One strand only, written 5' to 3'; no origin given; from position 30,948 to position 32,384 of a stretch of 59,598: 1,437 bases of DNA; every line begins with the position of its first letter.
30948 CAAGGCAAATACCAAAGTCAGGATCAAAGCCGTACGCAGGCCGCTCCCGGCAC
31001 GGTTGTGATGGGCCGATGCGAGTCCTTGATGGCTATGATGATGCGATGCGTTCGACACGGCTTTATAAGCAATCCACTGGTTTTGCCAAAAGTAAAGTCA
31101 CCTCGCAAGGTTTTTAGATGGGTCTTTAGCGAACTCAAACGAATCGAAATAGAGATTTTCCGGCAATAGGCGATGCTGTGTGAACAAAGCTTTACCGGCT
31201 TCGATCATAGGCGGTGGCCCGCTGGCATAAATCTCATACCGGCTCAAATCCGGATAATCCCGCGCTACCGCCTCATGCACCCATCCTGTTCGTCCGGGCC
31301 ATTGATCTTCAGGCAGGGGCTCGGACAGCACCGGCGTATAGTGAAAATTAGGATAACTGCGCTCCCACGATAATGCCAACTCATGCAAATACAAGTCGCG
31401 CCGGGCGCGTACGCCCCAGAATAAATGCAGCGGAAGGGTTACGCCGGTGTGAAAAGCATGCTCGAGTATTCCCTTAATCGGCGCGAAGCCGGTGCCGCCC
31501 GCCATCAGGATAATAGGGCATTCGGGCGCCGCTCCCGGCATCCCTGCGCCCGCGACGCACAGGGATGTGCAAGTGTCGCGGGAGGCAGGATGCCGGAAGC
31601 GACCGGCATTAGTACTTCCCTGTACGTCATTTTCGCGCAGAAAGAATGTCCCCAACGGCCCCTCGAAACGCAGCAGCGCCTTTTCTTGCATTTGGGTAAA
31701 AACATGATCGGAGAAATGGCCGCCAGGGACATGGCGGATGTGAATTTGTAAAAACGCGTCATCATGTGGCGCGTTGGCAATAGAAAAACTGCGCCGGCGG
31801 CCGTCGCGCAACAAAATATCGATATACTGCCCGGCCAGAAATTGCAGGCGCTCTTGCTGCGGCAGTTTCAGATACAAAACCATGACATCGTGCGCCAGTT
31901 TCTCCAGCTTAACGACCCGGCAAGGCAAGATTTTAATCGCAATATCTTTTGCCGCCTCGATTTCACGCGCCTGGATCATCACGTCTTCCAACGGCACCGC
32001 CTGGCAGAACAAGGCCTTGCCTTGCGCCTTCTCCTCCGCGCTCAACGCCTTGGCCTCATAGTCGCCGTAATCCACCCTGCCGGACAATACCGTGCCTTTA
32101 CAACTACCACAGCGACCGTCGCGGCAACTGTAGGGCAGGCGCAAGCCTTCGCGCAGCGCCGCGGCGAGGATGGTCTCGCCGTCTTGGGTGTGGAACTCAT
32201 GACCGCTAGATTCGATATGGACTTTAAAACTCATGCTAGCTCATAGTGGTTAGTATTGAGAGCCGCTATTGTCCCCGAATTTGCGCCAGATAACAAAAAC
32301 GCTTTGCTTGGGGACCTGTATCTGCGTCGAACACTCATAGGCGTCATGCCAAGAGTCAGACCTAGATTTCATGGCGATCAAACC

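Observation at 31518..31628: A palindromic repeat element is inserted in frame inside the ferredoxin-reductase gene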

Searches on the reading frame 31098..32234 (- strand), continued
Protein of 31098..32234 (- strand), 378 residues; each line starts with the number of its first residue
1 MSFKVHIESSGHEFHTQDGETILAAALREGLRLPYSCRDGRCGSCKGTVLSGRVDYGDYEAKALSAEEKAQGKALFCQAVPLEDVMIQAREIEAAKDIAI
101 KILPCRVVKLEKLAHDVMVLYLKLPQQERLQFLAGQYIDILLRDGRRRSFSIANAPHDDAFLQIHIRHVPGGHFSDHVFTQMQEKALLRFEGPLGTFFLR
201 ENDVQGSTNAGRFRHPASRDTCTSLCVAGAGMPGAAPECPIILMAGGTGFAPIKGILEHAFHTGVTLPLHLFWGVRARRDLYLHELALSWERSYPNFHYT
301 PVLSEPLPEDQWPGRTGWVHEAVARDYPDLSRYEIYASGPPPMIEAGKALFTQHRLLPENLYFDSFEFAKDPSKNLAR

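Call 83: search_solved_structures(query=window:31098-32234:-, max_evalue=1e-10, show_alignments=2)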
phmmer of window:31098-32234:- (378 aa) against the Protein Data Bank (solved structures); distinct sequences matched with E-value up to 1e-10: 37.
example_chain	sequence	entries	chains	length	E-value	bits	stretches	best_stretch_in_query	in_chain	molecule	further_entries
5ogx_A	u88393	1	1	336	8.4e-50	173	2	9-203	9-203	Cytochrome P450 reductase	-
1krh_A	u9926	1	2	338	6.1e-37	130.7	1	18-201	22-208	Benzoate 1,2-Dioxygenase Reductase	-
7c3a_A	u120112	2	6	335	6e-33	117.5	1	20-202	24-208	Ferredoxin reductase component of carbazole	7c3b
4wqm_A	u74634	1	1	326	4e-32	114.8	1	2-203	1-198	Toluene-4-monooxygenase electron transfer component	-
1qfj_A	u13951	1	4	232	3.9e-22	81.9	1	238-368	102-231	PROTEIN (FLAVIN REDUCTASE)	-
7xk3_F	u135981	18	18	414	9.7e-20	74.1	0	240-366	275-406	Na(+)-translocating NADH-quinone reductase subunit F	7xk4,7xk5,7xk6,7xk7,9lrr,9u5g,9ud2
8a1t_F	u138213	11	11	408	1e-19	74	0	240-366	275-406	Na(+)-translocating NADH-quinone reductase subunit F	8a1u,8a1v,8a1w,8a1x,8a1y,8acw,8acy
7qty_A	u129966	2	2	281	5.9e-19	71.5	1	240-366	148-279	Na(+)-translocating NADH-quinone reductase subunit F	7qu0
2r6h_A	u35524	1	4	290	1.2e-18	70.5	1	240-366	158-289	NADH:ubiquinone oxidoreductase, Na translocating, F subunit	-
1tvc_A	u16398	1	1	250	1.2e-17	67.1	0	240-366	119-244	METHANE MONOOXYGENASE COMPONENT C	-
7qu3_A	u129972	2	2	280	4.2e-15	58.8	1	238-366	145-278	Na(+)-translocating NADH-quinone reductase subunit F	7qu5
1j7a_A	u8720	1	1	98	2.9e-13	52.8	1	7-91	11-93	FERREDOXIN I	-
1czp_A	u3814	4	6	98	3.9e-13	52.3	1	7-91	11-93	FERREDOXIN I | [2FE-2S] FERREDOXIN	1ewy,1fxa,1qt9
1qog_A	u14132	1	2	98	3.9e-13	52.3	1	7-91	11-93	FERREDOXIN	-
1j7b_A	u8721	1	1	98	4.1e-13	52.2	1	7-91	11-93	FERREDOXIN I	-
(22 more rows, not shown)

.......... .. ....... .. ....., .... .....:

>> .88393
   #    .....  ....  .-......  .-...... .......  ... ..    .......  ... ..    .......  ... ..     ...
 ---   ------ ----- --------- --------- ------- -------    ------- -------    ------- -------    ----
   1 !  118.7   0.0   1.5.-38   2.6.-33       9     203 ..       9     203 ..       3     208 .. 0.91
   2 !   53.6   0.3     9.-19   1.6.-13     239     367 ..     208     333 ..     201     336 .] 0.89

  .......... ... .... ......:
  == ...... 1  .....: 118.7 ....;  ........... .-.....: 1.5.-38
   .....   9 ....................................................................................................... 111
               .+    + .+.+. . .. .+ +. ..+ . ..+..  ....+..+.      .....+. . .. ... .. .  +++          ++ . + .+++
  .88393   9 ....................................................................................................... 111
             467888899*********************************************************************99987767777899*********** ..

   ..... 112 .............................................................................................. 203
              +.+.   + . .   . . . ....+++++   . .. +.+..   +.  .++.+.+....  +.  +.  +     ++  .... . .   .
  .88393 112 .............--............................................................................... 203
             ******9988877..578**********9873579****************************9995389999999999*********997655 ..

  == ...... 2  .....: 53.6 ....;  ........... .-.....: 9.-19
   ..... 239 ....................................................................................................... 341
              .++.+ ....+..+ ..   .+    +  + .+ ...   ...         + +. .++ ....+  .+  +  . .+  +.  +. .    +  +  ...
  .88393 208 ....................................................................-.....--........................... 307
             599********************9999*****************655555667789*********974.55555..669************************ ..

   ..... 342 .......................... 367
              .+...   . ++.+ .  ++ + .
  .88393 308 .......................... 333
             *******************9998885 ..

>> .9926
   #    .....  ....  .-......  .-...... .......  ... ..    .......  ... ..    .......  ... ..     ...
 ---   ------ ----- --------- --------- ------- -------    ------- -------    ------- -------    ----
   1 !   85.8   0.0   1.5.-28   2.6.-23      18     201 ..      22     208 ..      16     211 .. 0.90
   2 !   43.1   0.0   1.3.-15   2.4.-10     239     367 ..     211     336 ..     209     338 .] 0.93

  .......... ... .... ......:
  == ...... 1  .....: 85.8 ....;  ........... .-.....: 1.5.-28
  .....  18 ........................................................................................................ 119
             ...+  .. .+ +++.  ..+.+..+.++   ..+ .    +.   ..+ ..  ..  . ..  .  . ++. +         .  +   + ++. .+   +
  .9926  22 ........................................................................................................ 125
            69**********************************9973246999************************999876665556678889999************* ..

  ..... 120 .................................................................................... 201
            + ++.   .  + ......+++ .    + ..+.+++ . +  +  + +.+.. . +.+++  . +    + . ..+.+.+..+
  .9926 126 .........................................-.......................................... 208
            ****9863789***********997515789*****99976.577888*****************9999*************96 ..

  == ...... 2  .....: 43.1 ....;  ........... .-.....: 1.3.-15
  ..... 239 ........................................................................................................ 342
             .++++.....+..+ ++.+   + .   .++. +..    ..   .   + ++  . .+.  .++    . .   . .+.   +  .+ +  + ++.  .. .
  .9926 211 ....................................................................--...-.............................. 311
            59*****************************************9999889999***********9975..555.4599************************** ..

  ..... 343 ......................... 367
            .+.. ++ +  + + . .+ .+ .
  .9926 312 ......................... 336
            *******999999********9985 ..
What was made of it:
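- Checked: Alignments to solved structures 5OGX and 1KRH do the same (call 83).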

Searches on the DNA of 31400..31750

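Call 30: search_rna_families(source=window, start=31400, end=31750, threshold=evalue, max_evalue=10)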
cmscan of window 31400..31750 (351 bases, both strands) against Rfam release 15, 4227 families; matches with E-value up to 10: 2.
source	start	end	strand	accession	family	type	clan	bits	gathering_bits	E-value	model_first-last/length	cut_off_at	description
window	31525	31607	-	RF03976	MIR898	Gene; miRNA;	-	24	75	0.0073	1-154/154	no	MIR898 microRNA precursor family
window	31535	31598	+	RF03295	mir-7594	Gene; miRNA;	-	22.5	80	0.024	1-63/63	no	mir-7594 microRNA precursor family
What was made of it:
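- No Rfam intron family matches (call 30).
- Tried and rejected: Rfam on the insert gave only noise-level miRNA hairpin hits (call 30).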

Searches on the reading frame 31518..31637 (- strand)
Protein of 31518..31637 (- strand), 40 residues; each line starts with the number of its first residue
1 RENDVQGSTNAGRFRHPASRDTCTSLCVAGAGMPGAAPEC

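Call 81: find_homologous_proteins(query=window:31518-31637:-, max_evalue=0.001)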
Query window:31518-31637:-: no candidate shares three 5-residue words with the query. No homologue found.
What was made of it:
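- Tried and rejected: Extended to 40 aa, it found no shared words, and one search was spent (call 81).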

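Call 87: search_protein_representatives(protein=window:31527-31628:-)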
Query: 34 residues. Proteins with E-value up to 0.001 (for the whole library): 12; up to 1e-10: 0; up to 1e-30: 0. The best 12 are listed.
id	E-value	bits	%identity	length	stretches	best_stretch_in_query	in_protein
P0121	2.4e-09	51.1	68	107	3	7-25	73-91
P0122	3.8e-09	50.5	69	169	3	8-26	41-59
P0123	2.3e-07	45.1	70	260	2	2-29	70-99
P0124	4.2e-07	44.3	85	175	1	4-30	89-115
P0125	1.0e-06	43.2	58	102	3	5-25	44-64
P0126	4.8e-06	41.1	73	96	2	8-31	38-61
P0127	1.3e-05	39.9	85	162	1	4-30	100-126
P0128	2.5e-04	36.0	74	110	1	2-29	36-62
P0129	3.1e-04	35.7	65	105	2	9-26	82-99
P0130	4.0e-04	35.4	63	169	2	8-26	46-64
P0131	6.1e-04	34.8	72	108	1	4-29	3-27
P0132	8.3e-04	34.4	74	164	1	7-29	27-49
